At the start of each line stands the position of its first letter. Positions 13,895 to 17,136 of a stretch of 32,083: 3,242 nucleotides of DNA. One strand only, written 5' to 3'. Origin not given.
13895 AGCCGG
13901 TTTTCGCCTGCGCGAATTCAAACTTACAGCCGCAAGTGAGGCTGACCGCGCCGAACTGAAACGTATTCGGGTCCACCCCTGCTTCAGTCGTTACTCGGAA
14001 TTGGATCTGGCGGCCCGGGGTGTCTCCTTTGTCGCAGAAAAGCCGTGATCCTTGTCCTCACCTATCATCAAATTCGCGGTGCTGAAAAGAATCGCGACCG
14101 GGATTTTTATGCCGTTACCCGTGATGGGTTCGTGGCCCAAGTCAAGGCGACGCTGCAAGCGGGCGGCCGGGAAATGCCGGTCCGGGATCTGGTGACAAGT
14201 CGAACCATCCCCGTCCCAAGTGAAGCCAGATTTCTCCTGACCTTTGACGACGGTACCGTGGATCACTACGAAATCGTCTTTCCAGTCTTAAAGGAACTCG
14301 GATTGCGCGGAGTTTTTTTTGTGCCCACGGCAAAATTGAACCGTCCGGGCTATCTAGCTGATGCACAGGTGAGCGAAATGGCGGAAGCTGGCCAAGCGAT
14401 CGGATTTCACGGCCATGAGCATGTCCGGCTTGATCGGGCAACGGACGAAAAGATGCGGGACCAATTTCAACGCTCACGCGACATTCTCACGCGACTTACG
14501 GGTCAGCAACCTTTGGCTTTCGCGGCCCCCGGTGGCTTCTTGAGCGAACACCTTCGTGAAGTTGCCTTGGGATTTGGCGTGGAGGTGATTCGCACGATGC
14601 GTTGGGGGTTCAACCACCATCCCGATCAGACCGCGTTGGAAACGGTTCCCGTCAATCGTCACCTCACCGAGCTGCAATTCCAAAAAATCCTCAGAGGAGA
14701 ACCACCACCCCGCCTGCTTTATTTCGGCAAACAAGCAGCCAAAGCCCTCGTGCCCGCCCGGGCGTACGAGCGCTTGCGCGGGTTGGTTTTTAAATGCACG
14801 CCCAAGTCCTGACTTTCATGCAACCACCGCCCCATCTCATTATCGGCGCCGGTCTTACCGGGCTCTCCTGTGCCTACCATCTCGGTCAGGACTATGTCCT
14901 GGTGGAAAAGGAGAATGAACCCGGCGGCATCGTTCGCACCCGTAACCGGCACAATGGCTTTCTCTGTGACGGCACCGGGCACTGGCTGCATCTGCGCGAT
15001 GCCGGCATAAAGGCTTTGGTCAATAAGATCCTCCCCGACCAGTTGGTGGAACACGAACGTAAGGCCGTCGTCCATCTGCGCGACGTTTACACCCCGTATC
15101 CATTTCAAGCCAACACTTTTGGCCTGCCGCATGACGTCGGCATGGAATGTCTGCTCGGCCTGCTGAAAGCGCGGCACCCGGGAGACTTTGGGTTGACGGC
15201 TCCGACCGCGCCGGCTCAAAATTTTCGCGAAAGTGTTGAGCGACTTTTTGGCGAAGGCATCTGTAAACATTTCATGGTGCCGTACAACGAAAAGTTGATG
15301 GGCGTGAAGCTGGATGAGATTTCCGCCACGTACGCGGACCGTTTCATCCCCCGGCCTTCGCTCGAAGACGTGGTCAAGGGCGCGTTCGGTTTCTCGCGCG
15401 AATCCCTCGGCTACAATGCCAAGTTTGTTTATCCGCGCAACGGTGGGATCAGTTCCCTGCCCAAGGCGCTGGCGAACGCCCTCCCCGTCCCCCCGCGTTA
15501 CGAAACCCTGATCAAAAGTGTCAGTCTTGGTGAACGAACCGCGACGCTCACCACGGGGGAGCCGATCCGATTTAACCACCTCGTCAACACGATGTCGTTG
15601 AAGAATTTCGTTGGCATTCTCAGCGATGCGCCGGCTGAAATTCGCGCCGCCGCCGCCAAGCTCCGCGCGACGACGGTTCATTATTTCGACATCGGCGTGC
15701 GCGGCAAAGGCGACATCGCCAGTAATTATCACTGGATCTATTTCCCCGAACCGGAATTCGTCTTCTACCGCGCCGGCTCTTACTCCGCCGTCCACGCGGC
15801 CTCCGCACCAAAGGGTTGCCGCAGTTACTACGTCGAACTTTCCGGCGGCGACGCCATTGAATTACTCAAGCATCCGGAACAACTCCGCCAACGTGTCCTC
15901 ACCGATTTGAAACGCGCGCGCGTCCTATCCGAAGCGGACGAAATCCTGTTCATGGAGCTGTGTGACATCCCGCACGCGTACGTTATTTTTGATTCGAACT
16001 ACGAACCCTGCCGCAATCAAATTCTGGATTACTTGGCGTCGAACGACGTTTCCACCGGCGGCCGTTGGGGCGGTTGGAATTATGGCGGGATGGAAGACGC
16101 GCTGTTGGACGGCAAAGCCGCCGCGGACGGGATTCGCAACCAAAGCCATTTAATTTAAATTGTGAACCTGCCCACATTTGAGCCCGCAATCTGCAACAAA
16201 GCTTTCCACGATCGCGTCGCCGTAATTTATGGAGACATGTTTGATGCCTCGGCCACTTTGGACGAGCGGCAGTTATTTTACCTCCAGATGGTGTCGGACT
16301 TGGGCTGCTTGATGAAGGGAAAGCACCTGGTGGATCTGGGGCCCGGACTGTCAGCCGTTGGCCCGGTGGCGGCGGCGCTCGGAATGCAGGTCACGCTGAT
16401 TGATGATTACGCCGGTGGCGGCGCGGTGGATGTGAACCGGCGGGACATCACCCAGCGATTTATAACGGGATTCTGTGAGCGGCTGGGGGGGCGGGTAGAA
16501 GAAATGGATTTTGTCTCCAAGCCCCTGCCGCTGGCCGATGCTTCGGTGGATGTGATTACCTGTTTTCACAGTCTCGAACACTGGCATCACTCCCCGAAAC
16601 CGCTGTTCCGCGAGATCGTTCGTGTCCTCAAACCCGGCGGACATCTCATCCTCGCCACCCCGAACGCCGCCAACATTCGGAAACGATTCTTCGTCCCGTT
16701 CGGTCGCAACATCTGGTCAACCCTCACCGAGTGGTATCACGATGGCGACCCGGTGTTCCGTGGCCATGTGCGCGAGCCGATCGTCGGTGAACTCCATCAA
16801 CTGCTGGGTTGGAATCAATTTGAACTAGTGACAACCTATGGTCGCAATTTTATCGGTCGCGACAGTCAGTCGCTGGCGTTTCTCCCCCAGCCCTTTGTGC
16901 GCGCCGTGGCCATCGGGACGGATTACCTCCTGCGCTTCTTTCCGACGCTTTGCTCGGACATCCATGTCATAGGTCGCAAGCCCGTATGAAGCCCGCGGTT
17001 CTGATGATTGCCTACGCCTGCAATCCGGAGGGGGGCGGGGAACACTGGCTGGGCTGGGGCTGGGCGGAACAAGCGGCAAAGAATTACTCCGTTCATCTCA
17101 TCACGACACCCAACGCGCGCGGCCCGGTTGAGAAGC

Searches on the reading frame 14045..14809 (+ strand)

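Call 87: search_protein_families(library=pfam, proteins=[window:14045-14809:+], max_evalue=0.00001)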
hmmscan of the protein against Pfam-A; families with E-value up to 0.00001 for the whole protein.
window:14045-14809:+ (255 aa): 1 family
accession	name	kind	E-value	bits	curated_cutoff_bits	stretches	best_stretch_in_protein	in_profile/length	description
PF01522.26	Polysacc_deac_1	-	5.7e-24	84.9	23.1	1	61-181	7-123/124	Polysaccharide deacetylase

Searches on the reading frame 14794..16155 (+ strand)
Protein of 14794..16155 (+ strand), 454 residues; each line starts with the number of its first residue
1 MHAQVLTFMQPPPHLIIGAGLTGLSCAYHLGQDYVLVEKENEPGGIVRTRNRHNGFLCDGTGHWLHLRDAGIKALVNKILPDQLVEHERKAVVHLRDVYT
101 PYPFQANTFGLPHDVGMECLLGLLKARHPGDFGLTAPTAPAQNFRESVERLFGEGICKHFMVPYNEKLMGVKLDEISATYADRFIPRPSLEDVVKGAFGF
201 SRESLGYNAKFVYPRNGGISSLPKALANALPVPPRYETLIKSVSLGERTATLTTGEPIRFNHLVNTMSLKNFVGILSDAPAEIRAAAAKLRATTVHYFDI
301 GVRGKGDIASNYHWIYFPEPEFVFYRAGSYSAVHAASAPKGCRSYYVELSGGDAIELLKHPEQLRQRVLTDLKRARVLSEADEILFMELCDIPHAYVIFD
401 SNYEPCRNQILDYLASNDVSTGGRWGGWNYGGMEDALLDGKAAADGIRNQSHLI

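Call 87: search_protein_families(library=pfam, proteins=[window:14794-16155:+], max_evalue=0.00001)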
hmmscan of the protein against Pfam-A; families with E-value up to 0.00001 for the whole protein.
window:14794-16155:+ (454 aa): 3 families
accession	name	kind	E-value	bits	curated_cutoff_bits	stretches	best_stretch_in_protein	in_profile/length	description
PF01593.30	Amino_oxidase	-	4e-15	56.5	19.8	1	21-447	1-442/443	Flavin containing amine oxidoreductase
PF13450.12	NAD_binding_8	-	7.6e-10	39.4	21.9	1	16-76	1-65/68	NAD(P)-binding Rossmann-like domain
PF01266.30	DAO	-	1.9e-06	28.1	27.9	1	15-61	3-50/353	FAD dependent oxidoreductase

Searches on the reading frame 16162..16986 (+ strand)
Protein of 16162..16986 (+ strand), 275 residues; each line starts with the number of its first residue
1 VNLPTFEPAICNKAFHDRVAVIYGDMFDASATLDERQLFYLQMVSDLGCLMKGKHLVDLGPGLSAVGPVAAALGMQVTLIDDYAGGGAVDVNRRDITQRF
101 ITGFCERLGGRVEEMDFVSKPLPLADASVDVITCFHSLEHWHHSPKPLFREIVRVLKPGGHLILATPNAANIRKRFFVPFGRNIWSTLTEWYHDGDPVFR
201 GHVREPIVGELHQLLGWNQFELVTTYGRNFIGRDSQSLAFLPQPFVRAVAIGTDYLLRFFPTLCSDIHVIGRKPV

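Call 87: search_protein_families(library=pfam, proteins=[window:16162-16986:+], max_evalue=0.00001)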
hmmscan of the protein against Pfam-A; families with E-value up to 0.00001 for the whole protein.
window:16162-16986:+ (275 aa): 5 families
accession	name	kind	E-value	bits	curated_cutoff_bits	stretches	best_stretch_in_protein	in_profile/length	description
PF08241.18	Methyltransf_11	-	1.4e-13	51.7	21.2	1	58-164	2-95/95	Methyltransferase domain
PF13489.12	Methyltransf_23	-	7.6e-11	42.5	27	1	51-224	21-163/164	Methyltransferase domain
PF13649.12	Methyltransf_25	-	5.7e-08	33.8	27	1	106-160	39-97/97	Methyltransferase domain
PF08242.18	Methyltransf_12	-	1.2e-06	29.6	30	1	96-162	28-98/98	Methyltransferase domain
PF13847.12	Methyltransf_31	-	4.9e-06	26.7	27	0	116-171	62-121/145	Methyltransferase domain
